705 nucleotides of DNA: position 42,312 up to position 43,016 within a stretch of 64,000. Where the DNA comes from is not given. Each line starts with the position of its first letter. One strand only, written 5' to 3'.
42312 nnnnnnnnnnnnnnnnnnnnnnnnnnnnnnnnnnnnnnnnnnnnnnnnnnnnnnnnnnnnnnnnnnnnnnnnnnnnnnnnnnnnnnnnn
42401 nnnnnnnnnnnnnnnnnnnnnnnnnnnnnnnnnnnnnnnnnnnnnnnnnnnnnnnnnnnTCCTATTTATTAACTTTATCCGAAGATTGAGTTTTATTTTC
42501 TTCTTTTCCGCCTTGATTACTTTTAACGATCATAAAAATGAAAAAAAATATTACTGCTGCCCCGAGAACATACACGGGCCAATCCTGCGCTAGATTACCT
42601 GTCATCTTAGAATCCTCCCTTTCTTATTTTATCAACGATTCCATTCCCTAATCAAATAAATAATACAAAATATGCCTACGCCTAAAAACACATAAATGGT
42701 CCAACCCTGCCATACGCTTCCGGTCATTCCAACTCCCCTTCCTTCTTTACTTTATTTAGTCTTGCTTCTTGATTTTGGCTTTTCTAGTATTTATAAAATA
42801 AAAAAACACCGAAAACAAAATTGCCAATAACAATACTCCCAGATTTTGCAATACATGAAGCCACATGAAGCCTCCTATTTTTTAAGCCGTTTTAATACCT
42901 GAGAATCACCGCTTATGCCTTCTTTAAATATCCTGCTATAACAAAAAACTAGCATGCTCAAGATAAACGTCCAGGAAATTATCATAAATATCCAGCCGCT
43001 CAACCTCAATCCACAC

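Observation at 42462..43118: Tandem array of five tiny hydrophobic peptide genes (24-47 aa), each with a strong SD, the last coupled to an ArsB/NhaD permease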

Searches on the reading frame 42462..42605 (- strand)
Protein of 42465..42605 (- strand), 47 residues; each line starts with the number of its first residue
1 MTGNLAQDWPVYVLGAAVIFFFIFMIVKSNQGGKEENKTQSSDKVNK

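Call 10: search_protein_families(library=pfam, proteins=[window:42465-42605:-], max_evalue=10)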
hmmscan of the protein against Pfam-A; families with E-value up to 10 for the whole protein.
seq(47 aa): 4 families
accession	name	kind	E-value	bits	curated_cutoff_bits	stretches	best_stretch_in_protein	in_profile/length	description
PF25184.1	YxzE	-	0.014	16.9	40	1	12-43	4-35/65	YxzE-like putative bacteriocin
PF15361.11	RIC3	-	0.031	15.2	28.9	1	9-41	80-113/146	Resistance to inhibitors of cholinesterase homologue 3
PF07937.16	DUF1686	-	0.15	12.4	25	1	5-45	119-160/182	Protein of unknown function (DUF1686)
PF04842.18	DUF639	-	0.18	11.7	37.1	1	7-35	79-107/231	Plant protein of unknown function (DUF639)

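Call 11: search_protein_families(library=ncbifam, proteins=[window:42465-42605:-], max_evalue=10)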
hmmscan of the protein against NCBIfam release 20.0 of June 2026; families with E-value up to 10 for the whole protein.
seq(47 aa): 0 families

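Call 23: search_protein_families(library=ncbifam, alignment_id=A1, max_evalue=10)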
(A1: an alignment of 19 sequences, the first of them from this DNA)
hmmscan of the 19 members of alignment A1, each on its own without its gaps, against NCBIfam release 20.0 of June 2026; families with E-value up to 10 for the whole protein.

A. member 1, seq(47 aa): 0 families

B. families by the number of members that match (of 19 scanned): 14 families
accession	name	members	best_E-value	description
NF045939.1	MHJ_0274_fam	5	0.00011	MHJ_0274 family protein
NF045580.1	symport_access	3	0.012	symporter small accessory protein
TIGR01195.1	oadG_fam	1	0.039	sodium pump decarboxylases, gamma subunit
NF050013.1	HpsJ_like_A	1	0.051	HpsJ-like protein, cyanoexosortase A-associated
TIGR03716.1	R_switched_YkoY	1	0.054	integral membrane protein, YkoY family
TIGR00220.1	mscL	1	0.06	large conductance mechanosensitive channel protein MscL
NF033132.1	vanT-CELN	1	0.068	membrane-bound serine racemase VanT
TIGR00860.1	LIC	1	0.068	cation transporter family protein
TIGR03141.1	cytochro_ccmD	1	0.11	heme exporter protein CcmD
NF010299.0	PRK13739.1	1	0.12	conjugal transfer pilus-stabilizing protein TraP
NF010022.0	PRK13499.1-2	1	0.14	L-rhamnose/proton symporter RhaT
NF041023.1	PP0621_fam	1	0.15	PP0621 family protein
NF008510.0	PRK11427.1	1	0.17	multidrug efflux transporter permease subunit MdtO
NF006908.0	PRK09400.1-3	1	0.31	preprotein translocase subunit SecE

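Call 24: find_homologous_proteins(query=A1, max_evalue=1)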
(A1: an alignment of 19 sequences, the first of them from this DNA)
Query A1 (19 sequences) (47 aa, profile of the alignment): 105 proteins with E <= 1 among 474 candidates.
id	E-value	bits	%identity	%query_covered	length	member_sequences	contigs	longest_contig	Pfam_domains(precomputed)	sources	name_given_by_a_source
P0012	3.0e-23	99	72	100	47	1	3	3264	-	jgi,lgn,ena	-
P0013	6.0e-23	98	74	100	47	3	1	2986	-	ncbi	-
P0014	7.1e-23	98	64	100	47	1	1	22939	-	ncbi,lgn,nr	ncbi:MAG: hypothetical protein Q8N62_02815 [Candidatus Omnitrophota bacterium]|nr:hypothetical prote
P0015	1.0e-22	97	68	100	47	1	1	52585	-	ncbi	ncbi:MAG: hypothetical protein V1670_02025 [Candidatus Omnitrophota bacterium]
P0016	1.3e-22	97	72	100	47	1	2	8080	-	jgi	jgi:hypothetical protein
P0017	2.1e-22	96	74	100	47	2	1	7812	-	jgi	-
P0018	5.4e-22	95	62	100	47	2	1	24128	-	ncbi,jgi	jgi:hypothetical protein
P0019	3.5e-21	92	70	100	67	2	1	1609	-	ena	-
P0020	3.7e-21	92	64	100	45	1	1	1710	-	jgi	-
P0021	4.4e-21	92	64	100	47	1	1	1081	-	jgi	jgi:hypothetical protein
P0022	2.4e-20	90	87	100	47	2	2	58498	-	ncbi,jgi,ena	ncbi:MAG: hypothetical protein WC431_03020 [Candidatus Omnitrophota bacterium]|jgi:hypothetical prot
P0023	2.6e-20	90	70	100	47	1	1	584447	-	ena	-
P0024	2.6e-20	90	83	100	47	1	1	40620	-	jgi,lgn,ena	-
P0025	3.9e-20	89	62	100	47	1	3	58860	-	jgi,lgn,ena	-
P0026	4.4e-20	89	68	100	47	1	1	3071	-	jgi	jgi:hypothetical protein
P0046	2.2e-17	80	54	94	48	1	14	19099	-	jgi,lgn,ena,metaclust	metaclust:\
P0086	4.3e-14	70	40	96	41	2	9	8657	-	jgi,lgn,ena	-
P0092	9.3e-13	65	34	94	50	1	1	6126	-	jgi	-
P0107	1.7e-8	52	32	85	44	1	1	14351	-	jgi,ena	-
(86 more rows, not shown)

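Call 54: search_protein_representatives(alignment_id=A5)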
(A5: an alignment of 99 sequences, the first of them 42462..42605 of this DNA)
Query: 99 sequences, 47 profile positions. Proteins with E-value up to 0.001 (for the whole library): 138; up to 1e-10: 36; up to 1e-30: 0. The best 138 are listed.
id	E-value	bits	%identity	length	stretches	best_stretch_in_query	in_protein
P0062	6.1e-21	90.0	-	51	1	1-46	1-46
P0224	3.6e-19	84.3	-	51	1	1-46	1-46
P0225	6.5e-19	83.5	-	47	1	1-47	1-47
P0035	6.8e-19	83.5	-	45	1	1-47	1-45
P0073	8.7e-18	79.9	-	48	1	1-47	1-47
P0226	1.1e-17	79.7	-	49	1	4-46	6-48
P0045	1.6e-17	79.0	-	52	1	1-47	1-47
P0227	3.2e-17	78.1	-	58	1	1-39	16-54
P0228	2.2e-16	75.5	-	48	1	1-47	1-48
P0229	3.5e-16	74.8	-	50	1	1-40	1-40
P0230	1.3e-15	72.9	-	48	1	1-46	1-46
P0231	2.1e-15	72.3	-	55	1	1-38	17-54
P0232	2.5e-15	72.1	-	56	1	1-45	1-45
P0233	7.2e-15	70.6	-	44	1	1-44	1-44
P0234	7.3e-15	70.6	-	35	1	1-35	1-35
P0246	5.0e-12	61.5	-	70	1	6-45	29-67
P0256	1.4e-10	56.8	-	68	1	4-43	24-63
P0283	1.1e-07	47.5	-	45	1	4-40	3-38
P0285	1.8e-07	46.9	-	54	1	4-44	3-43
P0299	9.2e-07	44.6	-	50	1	5-46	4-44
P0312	5.4e-06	42.2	-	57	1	1-45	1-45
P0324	2.2e-05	40.2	-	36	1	6-32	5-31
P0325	2.8e-05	39.9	-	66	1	8-38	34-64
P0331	5.6e-05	38.9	-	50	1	1-45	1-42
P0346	6.5e-04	35.5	-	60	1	1-45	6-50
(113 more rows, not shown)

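Call 57: search_protein_families(library=ncbifam, alignment_id=A7, max_evalue=1)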
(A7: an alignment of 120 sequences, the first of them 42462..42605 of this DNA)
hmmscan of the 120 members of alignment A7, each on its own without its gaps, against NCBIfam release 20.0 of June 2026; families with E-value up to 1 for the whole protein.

A. member 1, window:42462-42605:- (47 aa): 0 families

B. families by the number of members that match (of 120 scanned): 84 families (the first 25 are shown)
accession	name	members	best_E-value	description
NF045939.1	MHJ_0274_fam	50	4.4e-05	MHJ_0274 family protein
NF041554.1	SA1362_fam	30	7.1e-05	SA1362 family protein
NF041023.1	PP0621_fam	19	0.0054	PP0621 family protein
TIGR00739.1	yajC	8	0.0085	preprotein translocase subunit YajC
NF001842.0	PRK00567.1-3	7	0.00041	large-conductance mechanosensitive channel protein MscL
NF052597.1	FILTED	4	0.0016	FILTED domain-containing surface protein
NF045849.1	ICE_MMCAP2_0565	4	0.0025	Mbov_0395 family pilin-like conjugal transfer protein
NF006908.0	PRK09400.1-3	4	0.027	preprotein translocase subunit SecE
NF006283.1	PRK08455.1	3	0.0053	flagellar basal body-associated protein FliL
NF033507.3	Loki-CTERM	3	0.0062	Loki-CTERM sorting domain-containing protein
NF038351.1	cyt_ox_assem_30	3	0.011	cytochrome oxidase small assembly protein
NF046005.2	near_gluc_PtsG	3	0.014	MPN207a family PTS transporter accessory protein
NF047949.1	CcmD_like_Wolb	2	0.00059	CcmD-like small membrane protein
NF041479.2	spor_membprot_YtrI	2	0.00086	sporulation membrane protein YtrI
NF045534.1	small_EYxxD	2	0.00093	EYxxD motif small membrane protein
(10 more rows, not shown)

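Call 58: search_protein_families(library=pfam, alignment_id=A7, max_evalue=1)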
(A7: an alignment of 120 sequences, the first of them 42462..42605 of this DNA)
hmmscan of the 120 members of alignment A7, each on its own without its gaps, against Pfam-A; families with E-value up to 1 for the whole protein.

A. member 1, window:42462-42605:- (47 aa): 4 families
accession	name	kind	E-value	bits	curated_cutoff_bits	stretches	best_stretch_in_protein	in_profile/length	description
PF25184.1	YxzE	-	0.014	16.9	40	1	12-43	4-35/65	YxzE-like putative bacteriocin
PF15361.11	RIC3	-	0.031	15.2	28.9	1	9-41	80-113/146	Resistance to inhibitors of cholinesterase homologue 3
PF07937.16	DUF1686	-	0.15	12.4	25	1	5-45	119-160/182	Protein of unknown function (DUF1686)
PF04842.18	DUF639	-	0.18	11.7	37.1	1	7-35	79-107/231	Plant protein of unknown function (DUF639)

B. families by the number of members that match (of 120 scanned): 136 families (the first 25 are shown)
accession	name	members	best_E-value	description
PF25184.1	YxzE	29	0.00053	YxzE-like putative bacteriocin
PF14147.11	Spore_YhaL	15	0.0022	Sporulation protein YhaL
PF15206.11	FAM209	11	0.0031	FAM209 family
PF15361.11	RIC3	11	0.0061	Resistance to inhibitors of cholinesterase homologue 3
PF12669.12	FeoB_associated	11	0.008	FeoB-associated Cys-rich membrane protein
PF06305.16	LapA_dom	9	0.024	Lipopolysaccharide assembly protein A domain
PF02699.20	YajC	8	0.035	Preprotein translocase subunit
PF20485.3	DUF6724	7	0.00015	Family of unknown function (DUF6724)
PF06143.16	Baculo_11_kDa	7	0.031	Baculovirus 11 kDa family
PF05545.16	FixQ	6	0.00041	Cbb3-type cytochrome oxidase component FixQ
PF14575.11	EphA2_TM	6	0.046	Ephrin type-A receptor 2 transmembrane domain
PF11044.13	TMEMspv1-c74-12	5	0.0023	Plectrovirus spv1-c74 ORF 12 transmembrane protein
PF03896.21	TRAP_alpha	5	0.018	Translocon-associated protein (TRAP), alpha subunit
PF24871.1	Piezo_TM1-24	5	0.019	Piezo TM1-24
PF04277.18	OAD_gamma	5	0.046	Oxaloacetate decarboxylase, gamma chain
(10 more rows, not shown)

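Call 59: find_encoding_contigs(protein=P0107, flank=4000, max_places=2)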
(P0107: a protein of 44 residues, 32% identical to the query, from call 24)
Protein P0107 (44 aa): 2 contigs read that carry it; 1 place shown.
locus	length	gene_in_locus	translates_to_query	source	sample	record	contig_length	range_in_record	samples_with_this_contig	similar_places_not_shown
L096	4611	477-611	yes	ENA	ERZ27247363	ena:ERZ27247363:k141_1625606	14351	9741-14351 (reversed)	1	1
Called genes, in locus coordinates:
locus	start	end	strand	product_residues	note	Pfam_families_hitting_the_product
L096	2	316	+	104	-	?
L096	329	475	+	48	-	-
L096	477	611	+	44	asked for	-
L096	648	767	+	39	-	-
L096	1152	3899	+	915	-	PF00176:SNF2-rel_dom (weak), PF00270:DEAD (faint), PF04851:ResIII, PF13401:AAA_22 (faint)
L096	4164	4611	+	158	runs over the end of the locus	PF04191:PEMT, PF04140:ICMT (weak)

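Call 60: find_encoding_contigs(protein=P0046, flank=4000, max_places=2)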
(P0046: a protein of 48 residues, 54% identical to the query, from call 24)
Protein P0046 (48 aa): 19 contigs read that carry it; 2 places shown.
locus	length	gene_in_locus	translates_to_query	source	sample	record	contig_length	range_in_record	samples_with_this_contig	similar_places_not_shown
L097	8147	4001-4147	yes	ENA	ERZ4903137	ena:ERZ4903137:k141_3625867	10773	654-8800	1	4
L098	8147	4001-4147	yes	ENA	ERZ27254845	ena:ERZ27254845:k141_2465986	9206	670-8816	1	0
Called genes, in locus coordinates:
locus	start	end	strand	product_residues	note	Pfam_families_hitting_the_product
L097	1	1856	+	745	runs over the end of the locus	PF17203:sCache_3_2 (faint), PF00982:Glyco_transf_20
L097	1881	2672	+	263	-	PF02358:Trehalose_PPase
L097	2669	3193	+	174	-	PF02417:Chromate_transp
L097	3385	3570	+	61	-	PF11154:DUF2934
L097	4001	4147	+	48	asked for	-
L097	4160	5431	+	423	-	PF02040:ArsB, PF06808:DctM (faint), PF03600:CitMHS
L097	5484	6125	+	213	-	PF00571:CBS (weak), PF03471:CorC_HlyC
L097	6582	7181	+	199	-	PF19570:DUF6088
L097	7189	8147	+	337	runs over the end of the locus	PF08843:AbiEii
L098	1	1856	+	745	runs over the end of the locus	PF17203:sCache_3_2 (faint), PF00982:Glyco_transf_20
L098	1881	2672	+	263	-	PF02358:Trehalose_PPase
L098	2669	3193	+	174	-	PF02417:Chromate_transp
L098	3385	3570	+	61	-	PF11154:DUF2934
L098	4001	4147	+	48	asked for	-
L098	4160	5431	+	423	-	PF02040:ArsB, PF06808:DctM (faint), PF03600:CitMHS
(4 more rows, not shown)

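Call 61: find_encoding_contigs(protein=P0086, flank=4000, max_places=2)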
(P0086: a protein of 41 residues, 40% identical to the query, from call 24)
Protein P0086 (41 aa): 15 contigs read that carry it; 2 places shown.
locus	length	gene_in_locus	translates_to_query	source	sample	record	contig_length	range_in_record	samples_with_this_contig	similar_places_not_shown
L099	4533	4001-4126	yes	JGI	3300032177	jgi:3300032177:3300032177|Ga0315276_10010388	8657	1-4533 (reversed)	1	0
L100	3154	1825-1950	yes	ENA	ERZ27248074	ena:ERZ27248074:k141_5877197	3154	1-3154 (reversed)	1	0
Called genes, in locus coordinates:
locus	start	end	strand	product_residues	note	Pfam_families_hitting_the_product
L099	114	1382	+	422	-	PF03952:Enolase_N, PF00113:Enolase_C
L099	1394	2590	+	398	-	PF00999:Na_H_Exchanger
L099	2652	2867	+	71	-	-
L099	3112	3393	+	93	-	PF00543:P-II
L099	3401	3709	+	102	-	PF02358:Trehalose_PPase (weak)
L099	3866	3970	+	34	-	-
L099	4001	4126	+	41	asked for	-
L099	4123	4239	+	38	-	-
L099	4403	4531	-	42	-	?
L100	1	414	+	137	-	?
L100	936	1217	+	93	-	PF00543:P-II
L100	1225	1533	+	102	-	PF02358:Trehalose_PPase (weak)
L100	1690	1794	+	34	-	-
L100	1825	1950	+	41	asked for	-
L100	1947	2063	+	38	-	-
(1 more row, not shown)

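Call 62: find_encoding_contigs(protein=P0092, flank=4000, max_places=2)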
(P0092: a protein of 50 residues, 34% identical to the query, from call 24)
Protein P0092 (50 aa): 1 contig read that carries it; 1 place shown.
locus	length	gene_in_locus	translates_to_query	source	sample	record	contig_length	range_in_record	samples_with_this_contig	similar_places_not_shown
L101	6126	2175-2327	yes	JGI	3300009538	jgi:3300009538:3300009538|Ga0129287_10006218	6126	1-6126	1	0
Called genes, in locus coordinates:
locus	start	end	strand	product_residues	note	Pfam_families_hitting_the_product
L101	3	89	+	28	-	?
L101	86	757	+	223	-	PF19027:DUF5752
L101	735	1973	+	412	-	PF21269:TreT_GT1, PF20706:GT4-conflict (weak), PF00534:Glycos_transf_1, PF13692:Glyco_trans_1_4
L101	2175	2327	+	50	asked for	-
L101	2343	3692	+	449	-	PF00654:Voltage_CLC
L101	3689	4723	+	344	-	PF07854:DUF1646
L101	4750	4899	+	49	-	PF11154:DUF2934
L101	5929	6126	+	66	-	?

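Call 87: list_cluster_members(proteins=[P0246, P0256, P0325, P0283, P0285, P0324, P0299, P0331, P0346, P0312])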
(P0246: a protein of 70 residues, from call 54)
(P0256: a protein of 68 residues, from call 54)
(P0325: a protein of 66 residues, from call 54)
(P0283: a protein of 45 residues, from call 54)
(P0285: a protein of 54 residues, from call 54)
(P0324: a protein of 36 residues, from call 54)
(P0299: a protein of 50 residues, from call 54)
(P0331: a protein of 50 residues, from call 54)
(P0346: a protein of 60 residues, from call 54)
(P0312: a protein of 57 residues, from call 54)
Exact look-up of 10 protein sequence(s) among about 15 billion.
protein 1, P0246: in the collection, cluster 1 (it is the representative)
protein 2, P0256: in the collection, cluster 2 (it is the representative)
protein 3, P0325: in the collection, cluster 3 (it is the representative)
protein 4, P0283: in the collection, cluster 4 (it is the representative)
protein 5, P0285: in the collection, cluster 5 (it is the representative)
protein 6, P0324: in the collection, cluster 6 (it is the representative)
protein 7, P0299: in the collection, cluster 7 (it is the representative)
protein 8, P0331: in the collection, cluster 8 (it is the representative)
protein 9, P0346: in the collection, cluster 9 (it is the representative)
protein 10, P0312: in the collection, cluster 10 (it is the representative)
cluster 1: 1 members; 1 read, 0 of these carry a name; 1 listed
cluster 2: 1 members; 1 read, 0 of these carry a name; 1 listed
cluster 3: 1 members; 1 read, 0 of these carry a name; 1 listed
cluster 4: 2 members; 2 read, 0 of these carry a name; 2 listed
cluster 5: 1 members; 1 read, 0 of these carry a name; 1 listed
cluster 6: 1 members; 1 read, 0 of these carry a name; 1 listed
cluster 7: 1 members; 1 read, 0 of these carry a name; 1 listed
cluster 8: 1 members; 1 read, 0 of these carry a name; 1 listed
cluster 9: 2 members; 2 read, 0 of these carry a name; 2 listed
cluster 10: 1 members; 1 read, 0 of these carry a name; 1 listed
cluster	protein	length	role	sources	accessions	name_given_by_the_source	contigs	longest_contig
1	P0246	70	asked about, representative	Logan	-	-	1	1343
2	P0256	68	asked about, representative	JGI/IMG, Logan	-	-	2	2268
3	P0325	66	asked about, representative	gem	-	-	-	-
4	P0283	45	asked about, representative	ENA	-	-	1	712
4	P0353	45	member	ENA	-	-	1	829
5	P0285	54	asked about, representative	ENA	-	-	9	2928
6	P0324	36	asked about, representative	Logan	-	-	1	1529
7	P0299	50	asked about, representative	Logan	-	-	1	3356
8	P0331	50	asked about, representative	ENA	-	-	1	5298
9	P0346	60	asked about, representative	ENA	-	-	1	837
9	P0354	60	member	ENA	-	-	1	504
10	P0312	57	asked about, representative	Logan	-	-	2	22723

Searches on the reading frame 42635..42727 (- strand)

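Call 10: search_protein_families(library=pfam, proteins=[window:42635-42727:-], max_evalue=10)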
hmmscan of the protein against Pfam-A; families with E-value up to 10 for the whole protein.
seq(31 aa): 1 family
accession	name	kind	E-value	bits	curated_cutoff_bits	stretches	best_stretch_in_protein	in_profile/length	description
PF14715.11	FixP_N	-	0.54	10.5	24.9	1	9-27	22-40/48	N-terminal domain of cytochrome oxidase-cbb3, FixP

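Call 11: search_protein_families(library=ncbifam, proteins=[window:42635-42727:-], max_evalue=10)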
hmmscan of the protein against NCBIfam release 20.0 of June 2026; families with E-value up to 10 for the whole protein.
seq(31 aa): 1 family
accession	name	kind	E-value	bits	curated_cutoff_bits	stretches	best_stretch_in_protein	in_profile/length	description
NF045580.1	symport_access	equivalog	0.012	15.8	35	1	15-31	17-33/33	symporter small accessory protein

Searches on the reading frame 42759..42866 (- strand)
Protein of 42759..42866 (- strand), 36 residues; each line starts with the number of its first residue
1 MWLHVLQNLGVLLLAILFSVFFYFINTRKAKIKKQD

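Call 10: search_protein_families(library=pfam, proteins=[window:42759-42866:-], max_evalue=10)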
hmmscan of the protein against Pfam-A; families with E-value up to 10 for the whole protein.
seq(36 aa): 1 family
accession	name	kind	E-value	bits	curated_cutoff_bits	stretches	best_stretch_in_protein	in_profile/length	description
PF02699.20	YajC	-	0.15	12.5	28.2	1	12-34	3-25/78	Preprotein translocase subunit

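Call 11: search_protein_families(library=ncbifam, proteins=[window:42759-42866:-], max_evalue=10)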
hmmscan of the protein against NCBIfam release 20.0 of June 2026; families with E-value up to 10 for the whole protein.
seq(36 aa): 1 family
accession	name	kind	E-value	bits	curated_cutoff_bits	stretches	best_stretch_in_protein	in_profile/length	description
TIGR00739.1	yajC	equivalog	0.066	13.3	44.2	1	11-34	6-29/84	preprotein translocase subunit YajC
